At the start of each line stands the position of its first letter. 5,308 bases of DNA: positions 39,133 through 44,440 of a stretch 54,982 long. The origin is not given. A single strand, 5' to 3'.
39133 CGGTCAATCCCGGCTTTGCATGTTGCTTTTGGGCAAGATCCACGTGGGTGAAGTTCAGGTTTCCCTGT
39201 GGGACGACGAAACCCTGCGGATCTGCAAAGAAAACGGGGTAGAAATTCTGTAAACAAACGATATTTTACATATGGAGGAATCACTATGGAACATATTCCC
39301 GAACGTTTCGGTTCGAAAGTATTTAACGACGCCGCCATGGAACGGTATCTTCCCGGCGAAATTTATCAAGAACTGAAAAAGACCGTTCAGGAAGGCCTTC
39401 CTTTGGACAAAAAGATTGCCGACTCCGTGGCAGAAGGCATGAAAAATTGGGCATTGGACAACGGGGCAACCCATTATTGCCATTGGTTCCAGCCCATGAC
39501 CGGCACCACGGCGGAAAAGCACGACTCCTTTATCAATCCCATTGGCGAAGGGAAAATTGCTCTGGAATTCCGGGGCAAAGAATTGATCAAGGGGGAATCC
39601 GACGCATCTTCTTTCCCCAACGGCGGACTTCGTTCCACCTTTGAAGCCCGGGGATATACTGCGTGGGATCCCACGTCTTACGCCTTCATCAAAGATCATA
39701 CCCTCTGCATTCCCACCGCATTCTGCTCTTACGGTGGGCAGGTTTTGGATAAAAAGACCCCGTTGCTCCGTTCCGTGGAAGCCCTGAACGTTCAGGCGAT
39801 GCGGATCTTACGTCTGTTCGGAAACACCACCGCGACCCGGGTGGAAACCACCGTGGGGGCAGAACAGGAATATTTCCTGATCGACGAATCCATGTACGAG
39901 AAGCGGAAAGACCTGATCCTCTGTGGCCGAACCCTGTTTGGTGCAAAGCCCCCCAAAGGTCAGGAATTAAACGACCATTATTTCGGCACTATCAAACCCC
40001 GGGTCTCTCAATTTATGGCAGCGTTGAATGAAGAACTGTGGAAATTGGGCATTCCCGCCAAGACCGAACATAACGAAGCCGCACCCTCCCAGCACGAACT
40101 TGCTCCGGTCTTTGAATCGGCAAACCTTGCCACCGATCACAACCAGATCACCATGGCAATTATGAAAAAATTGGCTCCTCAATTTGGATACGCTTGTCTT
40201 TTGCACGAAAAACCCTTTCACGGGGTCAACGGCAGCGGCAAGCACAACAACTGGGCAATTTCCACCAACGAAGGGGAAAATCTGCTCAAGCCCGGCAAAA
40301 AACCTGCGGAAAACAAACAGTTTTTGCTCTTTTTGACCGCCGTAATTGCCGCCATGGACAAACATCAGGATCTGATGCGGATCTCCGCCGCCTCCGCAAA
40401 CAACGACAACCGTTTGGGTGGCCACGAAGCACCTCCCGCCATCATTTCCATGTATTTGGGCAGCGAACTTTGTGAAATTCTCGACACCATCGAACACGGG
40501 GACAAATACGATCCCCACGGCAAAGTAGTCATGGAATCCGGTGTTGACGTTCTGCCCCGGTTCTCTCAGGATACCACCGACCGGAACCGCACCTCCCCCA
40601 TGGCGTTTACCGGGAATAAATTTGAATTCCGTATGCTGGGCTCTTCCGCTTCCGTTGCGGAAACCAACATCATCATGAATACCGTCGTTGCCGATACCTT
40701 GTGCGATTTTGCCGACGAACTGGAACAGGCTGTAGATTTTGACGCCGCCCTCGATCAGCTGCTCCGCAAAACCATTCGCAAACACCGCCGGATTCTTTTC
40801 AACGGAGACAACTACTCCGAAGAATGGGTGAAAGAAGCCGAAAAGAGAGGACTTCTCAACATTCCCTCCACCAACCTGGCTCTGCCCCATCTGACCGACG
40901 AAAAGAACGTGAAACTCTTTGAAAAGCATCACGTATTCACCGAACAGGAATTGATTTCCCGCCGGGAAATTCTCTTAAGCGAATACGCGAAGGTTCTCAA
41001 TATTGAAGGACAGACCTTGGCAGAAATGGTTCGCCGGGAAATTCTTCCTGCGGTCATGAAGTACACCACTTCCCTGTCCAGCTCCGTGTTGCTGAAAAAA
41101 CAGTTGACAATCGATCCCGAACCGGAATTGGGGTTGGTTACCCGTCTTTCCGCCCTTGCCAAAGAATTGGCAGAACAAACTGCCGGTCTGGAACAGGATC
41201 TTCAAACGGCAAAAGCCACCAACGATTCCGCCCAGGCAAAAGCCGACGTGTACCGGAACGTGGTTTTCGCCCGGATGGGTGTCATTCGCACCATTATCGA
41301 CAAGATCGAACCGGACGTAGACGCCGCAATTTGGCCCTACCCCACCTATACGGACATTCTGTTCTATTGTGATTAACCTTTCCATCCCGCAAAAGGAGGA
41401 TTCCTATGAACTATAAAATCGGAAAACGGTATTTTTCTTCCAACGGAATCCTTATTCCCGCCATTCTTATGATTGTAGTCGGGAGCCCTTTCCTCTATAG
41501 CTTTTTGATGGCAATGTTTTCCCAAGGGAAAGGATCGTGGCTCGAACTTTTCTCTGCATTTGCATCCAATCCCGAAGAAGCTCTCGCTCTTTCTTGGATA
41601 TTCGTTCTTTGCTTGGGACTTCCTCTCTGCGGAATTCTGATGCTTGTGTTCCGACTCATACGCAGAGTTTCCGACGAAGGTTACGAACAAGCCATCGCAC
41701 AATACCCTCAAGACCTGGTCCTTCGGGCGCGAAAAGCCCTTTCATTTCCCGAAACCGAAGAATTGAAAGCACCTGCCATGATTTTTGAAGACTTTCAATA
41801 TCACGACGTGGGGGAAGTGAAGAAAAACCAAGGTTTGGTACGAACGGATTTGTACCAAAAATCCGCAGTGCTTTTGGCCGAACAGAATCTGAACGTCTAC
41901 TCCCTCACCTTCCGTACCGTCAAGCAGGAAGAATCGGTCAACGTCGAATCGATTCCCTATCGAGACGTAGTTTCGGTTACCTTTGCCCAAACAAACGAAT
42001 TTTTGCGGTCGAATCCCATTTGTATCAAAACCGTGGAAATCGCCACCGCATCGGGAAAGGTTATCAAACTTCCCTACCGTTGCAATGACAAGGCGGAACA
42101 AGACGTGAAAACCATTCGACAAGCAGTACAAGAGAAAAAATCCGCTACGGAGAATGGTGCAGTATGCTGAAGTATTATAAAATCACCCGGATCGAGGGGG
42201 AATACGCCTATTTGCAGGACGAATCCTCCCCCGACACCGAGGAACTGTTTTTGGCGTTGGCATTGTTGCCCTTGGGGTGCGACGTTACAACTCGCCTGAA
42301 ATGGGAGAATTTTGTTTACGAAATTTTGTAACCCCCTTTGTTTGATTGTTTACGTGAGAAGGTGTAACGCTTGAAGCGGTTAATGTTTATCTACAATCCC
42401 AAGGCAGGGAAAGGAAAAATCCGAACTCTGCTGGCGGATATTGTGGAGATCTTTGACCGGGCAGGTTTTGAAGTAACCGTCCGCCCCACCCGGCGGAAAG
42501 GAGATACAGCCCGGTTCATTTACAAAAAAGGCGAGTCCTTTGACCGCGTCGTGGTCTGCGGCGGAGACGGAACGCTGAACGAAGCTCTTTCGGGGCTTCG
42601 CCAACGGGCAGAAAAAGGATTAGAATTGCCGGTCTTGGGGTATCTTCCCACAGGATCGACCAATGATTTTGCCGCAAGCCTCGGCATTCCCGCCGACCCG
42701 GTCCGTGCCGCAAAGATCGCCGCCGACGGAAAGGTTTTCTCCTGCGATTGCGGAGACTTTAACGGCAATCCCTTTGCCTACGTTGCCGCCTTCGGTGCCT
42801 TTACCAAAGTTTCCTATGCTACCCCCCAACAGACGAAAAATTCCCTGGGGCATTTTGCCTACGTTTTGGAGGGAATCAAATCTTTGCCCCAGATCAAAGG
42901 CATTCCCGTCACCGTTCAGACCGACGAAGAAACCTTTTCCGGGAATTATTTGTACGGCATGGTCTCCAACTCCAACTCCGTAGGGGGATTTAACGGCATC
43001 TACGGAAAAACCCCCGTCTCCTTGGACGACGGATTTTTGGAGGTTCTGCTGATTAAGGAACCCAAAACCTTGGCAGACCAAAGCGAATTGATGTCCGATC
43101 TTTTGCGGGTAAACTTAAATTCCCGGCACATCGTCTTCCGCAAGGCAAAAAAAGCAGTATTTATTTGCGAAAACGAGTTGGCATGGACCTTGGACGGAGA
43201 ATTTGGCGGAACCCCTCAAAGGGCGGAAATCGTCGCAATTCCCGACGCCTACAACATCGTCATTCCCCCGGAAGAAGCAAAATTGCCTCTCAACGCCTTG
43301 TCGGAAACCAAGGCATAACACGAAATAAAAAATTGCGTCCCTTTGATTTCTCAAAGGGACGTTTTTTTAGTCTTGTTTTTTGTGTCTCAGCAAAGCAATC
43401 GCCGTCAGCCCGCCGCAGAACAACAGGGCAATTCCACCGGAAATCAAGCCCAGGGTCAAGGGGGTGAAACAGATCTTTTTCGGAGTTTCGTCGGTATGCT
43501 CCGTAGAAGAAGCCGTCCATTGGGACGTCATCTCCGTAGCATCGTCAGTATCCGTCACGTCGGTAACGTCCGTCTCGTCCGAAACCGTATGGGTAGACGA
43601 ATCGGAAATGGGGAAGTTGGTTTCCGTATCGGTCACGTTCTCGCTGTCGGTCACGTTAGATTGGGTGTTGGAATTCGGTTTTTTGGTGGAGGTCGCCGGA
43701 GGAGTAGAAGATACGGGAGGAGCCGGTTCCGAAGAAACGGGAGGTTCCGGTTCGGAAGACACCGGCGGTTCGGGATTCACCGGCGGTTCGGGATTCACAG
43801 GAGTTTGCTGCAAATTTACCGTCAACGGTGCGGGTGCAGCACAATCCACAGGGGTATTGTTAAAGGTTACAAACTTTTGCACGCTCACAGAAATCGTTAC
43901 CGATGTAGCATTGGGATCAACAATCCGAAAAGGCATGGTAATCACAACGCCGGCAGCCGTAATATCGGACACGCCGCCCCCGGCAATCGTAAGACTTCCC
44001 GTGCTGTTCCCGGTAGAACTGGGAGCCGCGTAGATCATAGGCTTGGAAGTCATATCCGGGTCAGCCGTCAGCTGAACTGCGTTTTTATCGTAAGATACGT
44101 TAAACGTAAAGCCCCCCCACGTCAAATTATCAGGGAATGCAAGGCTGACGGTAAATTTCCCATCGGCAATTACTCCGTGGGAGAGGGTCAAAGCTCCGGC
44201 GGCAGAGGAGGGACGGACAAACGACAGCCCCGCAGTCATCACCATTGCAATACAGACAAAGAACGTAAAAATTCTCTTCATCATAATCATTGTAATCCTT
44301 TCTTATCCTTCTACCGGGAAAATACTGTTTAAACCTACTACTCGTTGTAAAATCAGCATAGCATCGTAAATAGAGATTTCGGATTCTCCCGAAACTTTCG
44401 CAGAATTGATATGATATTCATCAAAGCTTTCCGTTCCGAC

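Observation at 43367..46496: Three-gene non-cellulosomal cohesin-dockerin module: membrane anchor, adaptor and dockerin-tagged hydrolase in one operon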

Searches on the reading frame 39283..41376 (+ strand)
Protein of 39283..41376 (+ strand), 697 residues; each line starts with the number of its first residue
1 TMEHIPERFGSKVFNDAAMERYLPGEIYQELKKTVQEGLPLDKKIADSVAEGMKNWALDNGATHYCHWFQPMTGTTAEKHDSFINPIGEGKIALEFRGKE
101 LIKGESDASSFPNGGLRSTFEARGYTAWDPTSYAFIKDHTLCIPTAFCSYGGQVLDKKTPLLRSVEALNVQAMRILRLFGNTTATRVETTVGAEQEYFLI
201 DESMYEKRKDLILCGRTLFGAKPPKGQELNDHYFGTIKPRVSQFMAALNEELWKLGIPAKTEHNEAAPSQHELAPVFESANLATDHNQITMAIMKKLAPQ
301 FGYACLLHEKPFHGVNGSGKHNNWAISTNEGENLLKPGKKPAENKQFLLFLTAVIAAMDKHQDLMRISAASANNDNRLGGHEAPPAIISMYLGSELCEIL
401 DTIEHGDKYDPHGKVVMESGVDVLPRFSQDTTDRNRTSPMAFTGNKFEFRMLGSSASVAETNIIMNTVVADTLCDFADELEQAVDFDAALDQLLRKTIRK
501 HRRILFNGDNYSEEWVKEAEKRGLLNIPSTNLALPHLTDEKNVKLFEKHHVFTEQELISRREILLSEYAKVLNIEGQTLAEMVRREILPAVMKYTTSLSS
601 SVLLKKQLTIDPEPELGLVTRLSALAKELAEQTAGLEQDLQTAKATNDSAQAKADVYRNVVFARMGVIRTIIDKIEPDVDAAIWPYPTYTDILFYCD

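Call 95: search_protein_families(library=pfam, proteins=[window:39283-41376:+], max_evalue=0.00001)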
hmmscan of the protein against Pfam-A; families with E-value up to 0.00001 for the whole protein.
window:39283-41376:+ (697 aa): 3 families
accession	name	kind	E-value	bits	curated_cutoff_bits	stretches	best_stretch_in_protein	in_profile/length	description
PF12437.13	GSIII_N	-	3.5e-78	261.2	25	1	7-164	3-160/160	Glutamine synthetase type III N terminal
PF18318.6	Gln-synt_C-ter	-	5.7e-43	145.9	22.7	1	490-603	2-115/118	Glutamine synthetase C-terminal domain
PF00120.29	Gln-synt_C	-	1.1e-18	67.9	24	1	184-386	17-214/344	Glutamine synthetase, catalytic domain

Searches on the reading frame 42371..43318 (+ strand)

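Call 95: search_protein_families(library=pfam, proteins=[window:42371-43318:+], max_evalue=0.00001)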
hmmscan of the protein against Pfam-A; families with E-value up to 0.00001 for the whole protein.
window:42371-43318:+ (315 aa): 1 family
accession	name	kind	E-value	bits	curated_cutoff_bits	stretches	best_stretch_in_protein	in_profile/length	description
PF00781.29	DAGK_cat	-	2.4e-30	105.2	23.6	1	3-128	1-123/125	Diacylglycerol kinase catalytic domain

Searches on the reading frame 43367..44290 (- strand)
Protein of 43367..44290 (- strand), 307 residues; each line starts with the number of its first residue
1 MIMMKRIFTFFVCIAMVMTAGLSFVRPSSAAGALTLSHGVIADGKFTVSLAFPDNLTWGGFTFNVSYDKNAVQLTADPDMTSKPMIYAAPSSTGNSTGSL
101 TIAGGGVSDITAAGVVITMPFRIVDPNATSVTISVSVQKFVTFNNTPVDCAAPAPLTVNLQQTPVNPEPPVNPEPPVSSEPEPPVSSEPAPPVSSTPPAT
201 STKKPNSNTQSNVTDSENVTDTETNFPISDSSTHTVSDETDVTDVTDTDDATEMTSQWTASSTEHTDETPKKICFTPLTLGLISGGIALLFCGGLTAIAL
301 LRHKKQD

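Call 4: search_protein_families(library=pfam, proteins=[window:43367-44290:-], max_evalue=1)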
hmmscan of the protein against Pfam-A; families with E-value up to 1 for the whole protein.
window:43367-44290:- (307 aa): 0 families

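Call 5: search_protein_families(library=ncbifam, proteins=[window:43367-44290:-], max_evalue=1)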
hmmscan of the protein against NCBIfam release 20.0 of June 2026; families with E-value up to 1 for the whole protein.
window:43367-44290:- (307 aa): 3 families
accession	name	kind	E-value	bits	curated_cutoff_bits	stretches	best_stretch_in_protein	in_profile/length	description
TIGR04526.1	predic_Ig_block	subfamily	0.0094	14.9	150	1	118-253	24-163/693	putative immunoglobulin-blocking virulence protein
NF008082.0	PRK10819.1-3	equivalog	0.03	14.1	265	1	124-251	39-148/242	TonB system transport protein TonB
NF033761.1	gliding_GltJ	equivalog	0.2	10.7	450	1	81-261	350-533/671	adventurous gliding motility protein GltJ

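Call 8: search_solved_structures(query=window:43367-44290:-, max_evalue=10, show_alignments=2)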
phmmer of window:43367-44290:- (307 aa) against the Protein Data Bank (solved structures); distinct sequences matched with E-value up to 10: 1.
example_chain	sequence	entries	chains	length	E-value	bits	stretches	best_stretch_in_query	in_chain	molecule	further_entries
7uvg_A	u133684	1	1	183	0.032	16.8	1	60-140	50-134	Coh5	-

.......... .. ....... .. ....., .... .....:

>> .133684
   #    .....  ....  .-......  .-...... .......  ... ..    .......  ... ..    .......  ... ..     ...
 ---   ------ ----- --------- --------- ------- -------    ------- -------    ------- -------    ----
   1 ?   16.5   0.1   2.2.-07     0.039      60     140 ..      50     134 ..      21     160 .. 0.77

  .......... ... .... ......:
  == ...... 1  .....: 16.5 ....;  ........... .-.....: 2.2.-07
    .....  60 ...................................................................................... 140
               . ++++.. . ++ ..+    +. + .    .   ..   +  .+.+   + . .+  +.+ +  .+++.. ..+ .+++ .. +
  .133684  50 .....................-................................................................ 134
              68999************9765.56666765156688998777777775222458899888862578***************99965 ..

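Call 10: find_homologous_proteins(query=window:43367-44290:-)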
Query window:43367-44290:- (307 aa): 3 proteins with E <= 0.001 among 8000 candidates.
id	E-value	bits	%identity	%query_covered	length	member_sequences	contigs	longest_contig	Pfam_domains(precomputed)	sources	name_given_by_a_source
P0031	3.3e-186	635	97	100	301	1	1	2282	-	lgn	-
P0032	1.0e-67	247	43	98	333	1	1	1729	-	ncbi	-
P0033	1.1e-43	168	34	100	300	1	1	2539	-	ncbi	-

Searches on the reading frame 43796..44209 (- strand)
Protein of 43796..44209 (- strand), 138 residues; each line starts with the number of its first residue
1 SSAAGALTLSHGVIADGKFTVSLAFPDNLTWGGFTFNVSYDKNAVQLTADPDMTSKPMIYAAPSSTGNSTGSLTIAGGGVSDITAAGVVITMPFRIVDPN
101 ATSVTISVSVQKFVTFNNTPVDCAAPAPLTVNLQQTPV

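Call 27: search_solved_structures(query=A4, max_evalue=1, show_alignments=2)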
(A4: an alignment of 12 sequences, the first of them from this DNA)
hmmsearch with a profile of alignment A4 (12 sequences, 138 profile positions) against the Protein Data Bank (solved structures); distinct sequences matched with E-value up to 1: 9.
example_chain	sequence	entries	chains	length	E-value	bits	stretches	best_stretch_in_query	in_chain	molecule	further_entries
7uvg_A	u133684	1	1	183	0.0023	20.9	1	24-123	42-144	Coh5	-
3l8q_A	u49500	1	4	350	0.026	17.5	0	22-54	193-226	Cellulosomal scaffoldin adaptor protein B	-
2w1n_A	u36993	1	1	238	0.071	16.1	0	32-133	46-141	O-GLCNACASE NAGJ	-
4ums_A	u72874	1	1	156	0.08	15.9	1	24-103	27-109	CELLULOSOMAL ANCHORING SCAFFOLDIN B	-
1tyj_A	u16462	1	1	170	0.17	14.8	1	16-54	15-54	cellulosomal scaffoldin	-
2y3n_A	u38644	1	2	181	0.18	14.8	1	16-54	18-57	CELLULOSOMAL SCAFFOLDIN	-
5g5d_A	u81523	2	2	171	0.26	14.2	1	2-52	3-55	CELLULOSOME ANCHORING PROTEIN COHESIN REGION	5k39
7djl_C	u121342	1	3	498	0.7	12.8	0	44-111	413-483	Protein SUPPRESSOR OF QUENCHING 1, chloroplastic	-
7djm_A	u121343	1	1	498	0.71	12.8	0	44-111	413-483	Protein SUPPRESSOR OF QUENCHING 1, chloroplastic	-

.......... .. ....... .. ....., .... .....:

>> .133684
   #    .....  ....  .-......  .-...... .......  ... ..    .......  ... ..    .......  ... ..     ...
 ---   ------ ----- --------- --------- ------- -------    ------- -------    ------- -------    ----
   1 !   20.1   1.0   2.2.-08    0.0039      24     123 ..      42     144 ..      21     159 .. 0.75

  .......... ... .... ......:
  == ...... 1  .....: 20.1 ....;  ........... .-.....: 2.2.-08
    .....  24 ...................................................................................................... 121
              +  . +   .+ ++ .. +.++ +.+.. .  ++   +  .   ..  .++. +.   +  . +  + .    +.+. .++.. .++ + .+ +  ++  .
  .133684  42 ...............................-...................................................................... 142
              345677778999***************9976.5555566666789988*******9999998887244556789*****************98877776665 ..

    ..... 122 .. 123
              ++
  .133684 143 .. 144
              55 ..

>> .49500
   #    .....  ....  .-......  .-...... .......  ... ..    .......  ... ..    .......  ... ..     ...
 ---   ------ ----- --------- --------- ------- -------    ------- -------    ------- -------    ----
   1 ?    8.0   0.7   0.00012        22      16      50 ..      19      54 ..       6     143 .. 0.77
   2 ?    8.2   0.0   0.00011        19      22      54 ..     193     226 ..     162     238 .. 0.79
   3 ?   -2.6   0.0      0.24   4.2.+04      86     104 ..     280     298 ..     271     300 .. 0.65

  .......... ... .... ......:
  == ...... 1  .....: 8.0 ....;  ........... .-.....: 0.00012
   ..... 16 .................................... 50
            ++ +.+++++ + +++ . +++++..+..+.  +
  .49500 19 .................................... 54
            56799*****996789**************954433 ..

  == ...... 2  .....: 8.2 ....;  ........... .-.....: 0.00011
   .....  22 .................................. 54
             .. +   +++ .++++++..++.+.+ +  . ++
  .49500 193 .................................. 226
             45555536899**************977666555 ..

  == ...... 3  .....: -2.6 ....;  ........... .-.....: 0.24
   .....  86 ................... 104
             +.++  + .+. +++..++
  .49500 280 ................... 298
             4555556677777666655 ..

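Call 31: search_protein_families(library=pfam, alignment_id=A4, max_evalue=0.1)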
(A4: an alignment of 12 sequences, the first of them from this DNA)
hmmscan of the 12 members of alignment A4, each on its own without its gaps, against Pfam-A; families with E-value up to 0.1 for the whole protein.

A. member 1, seq(138 aa): 1 family
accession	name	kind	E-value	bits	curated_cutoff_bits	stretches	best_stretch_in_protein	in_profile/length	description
PF00963.24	Cohesin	-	0.00034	21.3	24.1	1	30-119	27-123/139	Cohesin domain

B. families by the number of members that match (of 12 scanned): 9 families
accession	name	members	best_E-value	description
PF00963.24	Cohesin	8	1.8e-07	Cohesin domain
PF04969.22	CS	2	0.005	CS domain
PF24156.1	DUF7407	2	0.018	Domain of unknown function (DUF7407)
PF17992.7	Agarase_CBM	1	0.0015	Agarase CBM like domain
PF25136.1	DUF7823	1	0.0093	Domain of unknown function (DUF7823)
PF12211.13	LMWSLP_N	1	0.031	Low molecular weight S layer protein N terminal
PF11614.14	FixG_C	1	0.033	IG-like fold at C-terminal of FixG, putative oxidoreductase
PF08522.16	BT_3987-like_N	1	0.07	BT_3987-like, N-terminal domain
PF25020.1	TTR_TEN1-4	1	0.088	Teneurin TTR-like domain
